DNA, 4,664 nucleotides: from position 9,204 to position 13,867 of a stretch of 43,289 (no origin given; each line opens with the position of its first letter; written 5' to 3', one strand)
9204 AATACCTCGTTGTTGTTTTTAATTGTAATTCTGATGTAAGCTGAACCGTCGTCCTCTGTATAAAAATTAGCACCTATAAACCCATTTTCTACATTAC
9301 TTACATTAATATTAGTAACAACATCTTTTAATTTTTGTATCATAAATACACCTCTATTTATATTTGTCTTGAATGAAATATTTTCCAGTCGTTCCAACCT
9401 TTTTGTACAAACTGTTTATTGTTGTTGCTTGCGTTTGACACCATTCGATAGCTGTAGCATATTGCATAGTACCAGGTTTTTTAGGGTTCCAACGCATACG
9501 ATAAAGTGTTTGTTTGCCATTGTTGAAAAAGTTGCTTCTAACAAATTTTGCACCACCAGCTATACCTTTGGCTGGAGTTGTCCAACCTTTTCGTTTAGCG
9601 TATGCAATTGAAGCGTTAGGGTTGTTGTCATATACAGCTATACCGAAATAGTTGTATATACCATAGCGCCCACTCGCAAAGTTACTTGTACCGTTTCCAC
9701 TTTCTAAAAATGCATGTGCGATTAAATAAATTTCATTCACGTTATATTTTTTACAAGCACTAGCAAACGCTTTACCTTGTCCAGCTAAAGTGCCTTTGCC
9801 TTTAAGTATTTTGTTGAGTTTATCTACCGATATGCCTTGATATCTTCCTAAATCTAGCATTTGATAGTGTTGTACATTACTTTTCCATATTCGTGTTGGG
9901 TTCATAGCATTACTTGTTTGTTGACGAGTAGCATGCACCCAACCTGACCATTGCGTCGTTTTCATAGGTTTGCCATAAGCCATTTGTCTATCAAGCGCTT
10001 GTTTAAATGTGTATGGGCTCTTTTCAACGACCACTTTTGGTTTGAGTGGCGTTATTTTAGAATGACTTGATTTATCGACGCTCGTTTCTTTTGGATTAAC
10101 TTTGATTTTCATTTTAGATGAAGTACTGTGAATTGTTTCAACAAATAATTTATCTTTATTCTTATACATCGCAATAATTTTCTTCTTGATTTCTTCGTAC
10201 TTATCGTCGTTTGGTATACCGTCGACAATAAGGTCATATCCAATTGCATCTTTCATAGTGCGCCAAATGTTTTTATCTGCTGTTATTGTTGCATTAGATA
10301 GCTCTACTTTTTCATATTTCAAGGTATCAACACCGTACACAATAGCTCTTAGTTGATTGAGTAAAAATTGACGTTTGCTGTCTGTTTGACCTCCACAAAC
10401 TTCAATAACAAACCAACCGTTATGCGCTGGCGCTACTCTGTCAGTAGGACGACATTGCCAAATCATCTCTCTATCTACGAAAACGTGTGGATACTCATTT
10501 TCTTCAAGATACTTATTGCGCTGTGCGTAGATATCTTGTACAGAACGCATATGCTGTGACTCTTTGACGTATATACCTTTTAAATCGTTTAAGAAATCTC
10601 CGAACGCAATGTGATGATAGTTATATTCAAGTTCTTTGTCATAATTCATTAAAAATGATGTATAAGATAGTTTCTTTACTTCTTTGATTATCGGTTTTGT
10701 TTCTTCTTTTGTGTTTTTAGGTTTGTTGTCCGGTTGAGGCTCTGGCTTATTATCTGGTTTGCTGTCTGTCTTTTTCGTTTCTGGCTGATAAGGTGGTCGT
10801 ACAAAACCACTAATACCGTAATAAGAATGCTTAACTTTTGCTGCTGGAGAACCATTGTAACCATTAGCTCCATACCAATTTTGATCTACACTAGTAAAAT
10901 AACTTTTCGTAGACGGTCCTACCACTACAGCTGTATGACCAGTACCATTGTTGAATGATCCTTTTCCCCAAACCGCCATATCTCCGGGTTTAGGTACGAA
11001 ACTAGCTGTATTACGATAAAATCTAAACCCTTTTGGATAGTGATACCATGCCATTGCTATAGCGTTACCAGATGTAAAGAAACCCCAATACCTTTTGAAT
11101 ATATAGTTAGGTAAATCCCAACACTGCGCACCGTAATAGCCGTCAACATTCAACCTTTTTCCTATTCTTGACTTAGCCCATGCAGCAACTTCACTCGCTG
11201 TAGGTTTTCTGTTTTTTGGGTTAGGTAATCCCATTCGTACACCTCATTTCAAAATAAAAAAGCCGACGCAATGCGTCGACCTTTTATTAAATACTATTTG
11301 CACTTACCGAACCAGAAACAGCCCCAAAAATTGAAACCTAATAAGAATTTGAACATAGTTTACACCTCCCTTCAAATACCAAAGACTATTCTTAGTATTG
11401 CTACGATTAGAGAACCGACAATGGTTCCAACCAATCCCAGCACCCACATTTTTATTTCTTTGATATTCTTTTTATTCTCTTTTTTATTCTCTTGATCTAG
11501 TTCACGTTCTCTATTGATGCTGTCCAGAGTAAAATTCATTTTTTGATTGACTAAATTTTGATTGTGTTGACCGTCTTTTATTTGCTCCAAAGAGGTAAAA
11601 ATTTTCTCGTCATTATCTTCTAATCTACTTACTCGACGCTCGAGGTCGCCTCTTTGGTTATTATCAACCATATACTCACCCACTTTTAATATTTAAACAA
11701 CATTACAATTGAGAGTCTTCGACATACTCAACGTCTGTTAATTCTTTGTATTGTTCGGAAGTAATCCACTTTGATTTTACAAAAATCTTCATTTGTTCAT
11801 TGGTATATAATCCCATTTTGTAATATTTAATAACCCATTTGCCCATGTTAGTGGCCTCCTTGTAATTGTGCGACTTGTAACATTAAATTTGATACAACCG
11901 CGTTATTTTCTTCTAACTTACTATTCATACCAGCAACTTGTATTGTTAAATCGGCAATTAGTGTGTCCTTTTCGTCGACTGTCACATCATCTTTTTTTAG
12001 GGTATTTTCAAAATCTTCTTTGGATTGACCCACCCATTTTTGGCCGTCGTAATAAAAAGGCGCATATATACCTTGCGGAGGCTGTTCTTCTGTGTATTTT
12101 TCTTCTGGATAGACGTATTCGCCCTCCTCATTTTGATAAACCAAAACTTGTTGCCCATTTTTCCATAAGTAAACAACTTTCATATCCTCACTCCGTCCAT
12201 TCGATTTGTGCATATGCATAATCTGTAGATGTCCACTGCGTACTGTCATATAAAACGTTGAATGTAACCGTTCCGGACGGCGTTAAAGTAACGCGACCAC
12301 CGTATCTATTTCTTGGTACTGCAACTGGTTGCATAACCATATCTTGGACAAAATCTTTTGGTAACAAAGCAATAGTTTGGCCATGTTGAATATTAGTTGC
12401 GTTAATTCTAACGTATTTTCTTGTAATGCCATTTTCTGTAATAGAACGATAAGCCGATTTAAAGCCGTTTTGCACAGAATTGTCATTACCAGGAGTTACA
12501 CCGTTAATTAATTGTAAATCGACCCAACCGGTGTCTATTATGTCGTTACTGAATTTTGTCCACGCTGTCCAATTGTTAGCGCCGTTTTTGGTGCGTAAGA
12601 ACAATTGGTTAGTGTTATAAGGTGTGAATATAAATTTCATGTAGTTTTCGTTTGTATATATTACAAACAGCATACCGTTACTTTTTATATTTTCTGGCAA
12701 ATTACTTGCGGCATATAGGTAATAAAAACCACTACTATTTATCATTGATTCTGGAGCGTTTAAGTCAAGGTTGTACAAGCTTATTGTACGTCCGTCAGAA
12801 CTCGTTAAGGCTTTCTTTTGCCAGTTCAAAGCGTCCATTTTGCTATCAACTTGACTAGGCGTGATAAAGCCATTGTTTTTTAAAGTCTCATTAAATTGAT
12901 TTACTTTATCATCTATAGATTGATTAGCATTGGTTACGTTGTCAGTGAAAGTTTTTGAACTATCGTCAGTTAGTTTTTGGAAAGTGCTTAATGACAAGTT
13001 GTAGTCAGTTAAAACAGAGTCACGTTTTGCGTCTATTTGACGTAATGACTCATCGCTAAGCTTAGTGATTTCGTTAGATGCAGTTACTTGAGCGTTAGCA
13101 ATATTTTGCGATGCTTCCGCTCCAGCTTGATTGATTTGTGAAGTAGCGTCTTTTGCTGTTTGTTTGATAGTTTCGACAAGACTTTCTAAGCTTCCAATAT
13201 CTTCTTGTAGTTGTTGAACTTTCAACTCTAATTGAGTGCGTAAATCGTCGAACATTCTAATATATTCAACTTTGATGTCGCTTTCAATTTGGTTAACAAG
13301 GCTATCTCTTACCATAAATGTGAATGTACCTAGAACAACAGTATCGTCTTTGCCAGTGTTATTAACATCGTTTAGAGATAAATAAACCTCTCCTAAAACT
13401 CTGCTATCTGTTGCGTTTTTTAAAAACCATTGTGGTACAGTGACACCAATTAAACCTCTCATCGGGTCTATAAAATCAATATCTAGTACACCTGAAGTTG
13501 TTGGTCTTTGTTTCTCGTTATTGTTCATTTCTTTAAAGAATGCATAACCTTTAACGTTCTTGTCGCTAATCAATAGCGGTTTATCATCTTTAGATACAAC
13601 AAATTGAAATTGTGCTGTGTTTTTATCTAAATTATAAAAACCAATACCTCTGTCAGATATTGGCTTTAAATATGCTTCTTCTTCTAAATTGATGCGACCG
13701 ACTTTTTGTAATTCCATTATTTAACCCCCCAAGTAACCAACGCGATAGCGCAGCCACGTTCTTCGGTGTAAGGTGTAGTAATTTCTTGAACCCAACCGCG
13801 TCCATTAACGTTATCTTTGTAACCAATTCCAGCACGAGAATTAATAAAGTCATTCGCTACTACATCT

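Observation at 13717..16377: Tail fibre with pectate-lyase-type beta-helix: probable polysaccharide/teichoic-acid depolymerase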

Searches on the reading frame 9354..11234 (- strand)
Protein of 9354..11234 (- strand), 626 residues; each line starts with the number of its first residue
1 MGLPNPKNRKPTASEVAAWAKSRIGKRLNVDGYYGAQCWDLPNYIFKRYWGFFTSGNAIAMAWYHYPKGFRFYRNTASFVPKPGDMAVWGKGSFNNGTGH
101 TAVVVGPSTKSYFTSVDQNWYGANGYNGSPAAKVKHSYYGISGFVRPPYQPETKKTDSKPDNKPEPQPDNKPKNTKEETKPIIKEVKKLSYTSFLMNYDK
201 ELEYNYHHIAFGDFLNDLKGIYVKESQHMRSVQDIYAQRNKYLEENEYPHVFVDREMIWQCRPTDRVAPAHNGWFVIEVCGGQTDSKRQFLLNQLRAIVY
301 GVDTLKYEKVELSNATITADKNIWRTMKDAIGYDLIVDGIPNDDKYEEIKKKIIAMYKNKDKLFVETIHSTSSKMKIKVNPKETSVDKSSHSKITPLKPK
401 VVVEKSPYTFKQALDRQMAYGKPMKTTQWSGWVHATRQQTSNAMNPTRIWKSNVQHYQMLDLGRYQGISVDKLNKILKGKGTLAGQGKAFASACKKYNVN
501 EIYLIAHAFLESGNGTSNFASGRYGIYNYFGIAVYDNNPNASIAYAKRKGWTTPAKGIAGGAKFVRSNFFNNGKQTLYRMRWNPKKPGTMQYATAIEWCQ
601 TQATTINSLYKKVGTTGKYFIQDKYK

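Call 5: search_protein_families(library=pfam, proteins=[window:9354-11234:-], max_evalue=0.01)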
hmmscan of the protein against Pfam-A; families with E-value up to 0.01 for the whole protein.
window:9354-11234:- (626 aa): 2 families
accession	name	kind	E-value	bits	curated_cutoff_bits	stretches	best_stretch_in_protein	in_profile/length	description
PF01832.25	Glucosaminidase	-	3.1e-12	47.7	30.2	1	488-610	2-122/123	Mannosyl-glycoprotein endo-beta-N-acetylglucosaminidase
PF05257.22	CHAP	-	2.5e-09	37.9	26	1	31-119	4-81/81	CHAP domain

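Call 6: search_protein_families(library=phrogs, proteins=[window:9354-11234:-], max_evalue=0.001)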
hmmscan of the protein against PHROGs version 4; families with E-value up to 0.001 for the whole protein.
window:9354-11234:- (626 aa): 17 families
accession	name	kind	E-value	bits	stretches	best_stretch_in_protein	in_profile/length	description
phrog_759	-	other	7.7e-295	980.5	1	1-626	1-625/625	tail associated cell-wall hydrolase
phrog_21853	-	unknown function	9.6e-96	322.5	1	408-626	192-409/409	-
phrog_635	-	lysis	2.8e-77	261.6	1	9-452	3-450/463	endolysin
phrog_8781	-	lysis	8.1e-47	160.4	1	9-161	2-165/178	endolysin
phrog_7887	-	lysis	1.5e-43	150.2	1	12-246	3-223/238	endolysin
phrog_10341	-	lysis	4.6e-25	89.4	1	450-617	368-527/577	endolysin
phrog_489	-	lysis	2.5e-20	73.7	1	12-173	4-165/459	endolysin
phrog_1309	-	lysis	3.2e-16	60.7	1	20-170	178-325/410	endolysin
phrog_12367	-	lysis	5.6e-16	60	1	12-128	6-125/252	endolysin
phrog_8577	-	lysis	1.6e-13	51.5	1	12-165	3-174/453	endolysin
phrog_6700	-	lysis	9.6e-10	37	1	457-610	2435-2586/2898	endolysin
phrog_29272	-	lysis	1.1e-06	29.1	1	15-147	303-432/436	endolysin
phrog_37633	-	lysis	2.8e-06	27.4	1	13-107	5-101/375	endolysin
phrog_22714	-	unknown function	2.5e-05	25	1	6-38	5-39/39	-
phrog_25820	-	lysis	0.0003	21.3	1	457-580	115-227/265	endolysin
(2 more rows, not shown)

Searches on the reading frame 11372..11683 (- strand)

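Call 5: search_protein_families(library=pfam, proteins=[window:11372-11683:-], max_evalue=0.01)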
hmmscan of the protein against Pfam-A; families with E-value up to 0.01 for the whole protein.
window:11372-11683:- (103 aa): 2 families
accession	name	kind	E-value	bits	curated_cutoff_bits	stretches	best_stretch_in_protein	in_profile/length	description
PF11166.13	DUF2951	-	1.3e-31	109.1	26.7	1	11-103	6-98/98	Protein of unknown function (DUF2951)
PF10779.14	XhlA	-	0.0059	17.2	34.7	0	50-97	18-64/67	Haemolysin XhlA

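Call 6: search_protein_families(library=phrogs, proteins=[window:11372-11683:-], max_evalue=0.001)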
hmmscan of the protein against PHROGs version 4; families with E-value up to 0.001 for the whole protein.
window:11372-11683:- (103 aa): 2 families
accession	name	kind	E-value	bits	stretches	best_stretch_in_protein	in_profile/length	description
phrog_276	-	unknown function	4.6e-41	139.9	1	9-103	5-99/99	-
phrog_2990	-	unknown function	0.00018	22.7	1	12-96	36-128/133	-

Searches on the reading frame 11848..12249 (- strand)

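Call 5: search_protein_families(library=pfam, proteins=[window:11848-12249:-], max_evalue=0.01)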
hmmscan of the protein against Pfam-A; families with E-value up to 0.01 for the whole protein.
window:11848-12249:- (133 aa): 0 families

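Call 6: search_protein_families(library=phrogs, proteins=[window:11848-12249:-], max_evalue=0.001)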
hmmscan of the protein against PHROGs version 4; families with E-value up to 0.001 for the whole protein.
window:11848-12249:- (133 aa): 2 families
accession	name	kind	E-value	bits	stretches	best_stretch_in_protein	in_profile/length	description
phrog_1766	-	tail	2.5e-24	86.9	1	22-132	2-118/127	tail fiber protein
phrog_5036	-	unknown function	0.00038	21.6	1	9-89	47-122/158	-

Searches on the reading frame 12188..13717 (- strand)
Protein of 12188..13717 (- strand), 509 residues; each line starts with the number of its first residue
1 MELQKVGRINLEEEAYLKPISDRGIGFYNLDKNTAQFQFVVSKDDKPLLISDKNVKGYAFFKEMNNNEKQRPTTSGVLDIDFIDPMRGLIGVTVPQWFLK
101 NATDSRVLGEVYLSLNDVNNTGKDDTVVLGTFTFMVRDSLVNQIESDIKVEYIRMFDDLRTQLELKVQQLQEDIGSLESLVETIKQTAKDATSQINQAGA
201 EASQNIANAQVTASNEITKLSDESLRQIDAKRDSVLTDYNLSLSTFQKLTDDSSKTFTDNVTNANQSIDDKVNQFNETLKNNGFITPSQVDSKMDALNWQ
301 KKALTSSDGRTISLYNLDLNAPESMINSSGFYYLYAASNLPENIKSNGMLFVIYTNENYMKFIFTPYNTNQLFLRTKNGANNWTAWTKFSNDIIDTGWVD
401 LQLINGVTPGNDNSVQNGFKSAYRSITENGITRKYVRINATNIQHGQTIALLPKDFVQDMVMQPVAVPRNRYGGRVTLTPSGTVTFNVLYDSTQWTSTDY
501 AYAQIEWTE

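Call 5: search_protein_families(library=pfam, proteins=[window:12188-13717:-], max_evalue=0.01)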
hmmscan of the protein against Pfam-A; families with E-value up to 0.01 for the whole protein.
window:12188-13717:- (509 aa): 2 families
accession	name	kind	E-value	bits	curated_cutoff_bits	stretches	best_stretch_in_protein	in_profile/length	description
PF10651.15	BppU_N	-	2.4e-08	34.2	23.1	1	18-162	14-139/142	BppU N-terminal domain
PF11839.13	Alanine_zipper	-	0.0061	17.2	23.1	0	162-211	5-54/69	Alanine-zipper, major outer membrane lipoprotein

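Call 6: search_protein_families(library=phrogs, proteins=[window:12188-13717:-], max_evalue=0.001)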
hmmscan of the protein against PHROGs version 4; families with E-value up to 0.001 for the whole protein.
window:12188-13717:- (509 aa): 8 families
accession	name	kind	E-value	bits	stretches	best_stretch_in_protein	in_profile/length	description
phrog_257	-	tail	7.9e-128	428.7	1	1-508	1-493/508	minor tail protein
phrog_20746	-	unknown function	7e-30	105.2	1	1-198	1-184/424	-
phrog_26574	-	unknown function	1.3e-19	72.2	1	9-219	13-214/254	-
phrog_13912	-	tail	3.1e-16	60.8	1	387-509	71-196/196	minor tail protein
phrog_27225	-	unknown function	2e-11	45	1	3-168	4-155/158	-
phrog_2665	-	head and packaging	3.6e-10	40.1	1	299-390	27-115/642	virion structural protein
phrog_17192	-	unknown function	2.2e-08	35.1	1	270-387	44-162/281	-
phrog_3285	-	tail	9.3e-08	32.3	1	25-312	28-308/491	minor tail protein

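Call 64: search_protein_families(library=ncbifam, proteins=[window:12188-13717:-], max_evalue=0.001)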
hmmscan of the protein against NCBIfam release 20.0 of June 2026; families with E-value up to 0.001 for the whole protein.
window:12188-13717:- (509 aa): 2 families
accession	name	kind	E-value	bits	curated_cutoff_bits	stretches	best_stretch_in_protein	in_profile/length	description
NF009991.0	PRK13460.1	equivalog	0.00023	21.2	183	1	156-242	38-124/173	F0F1 ATP synthase subunit B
NF002629.0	PRK02292.1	equivalog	0.00091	19.1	184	0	176-244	2-71/192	V-type ATP synthase subunit E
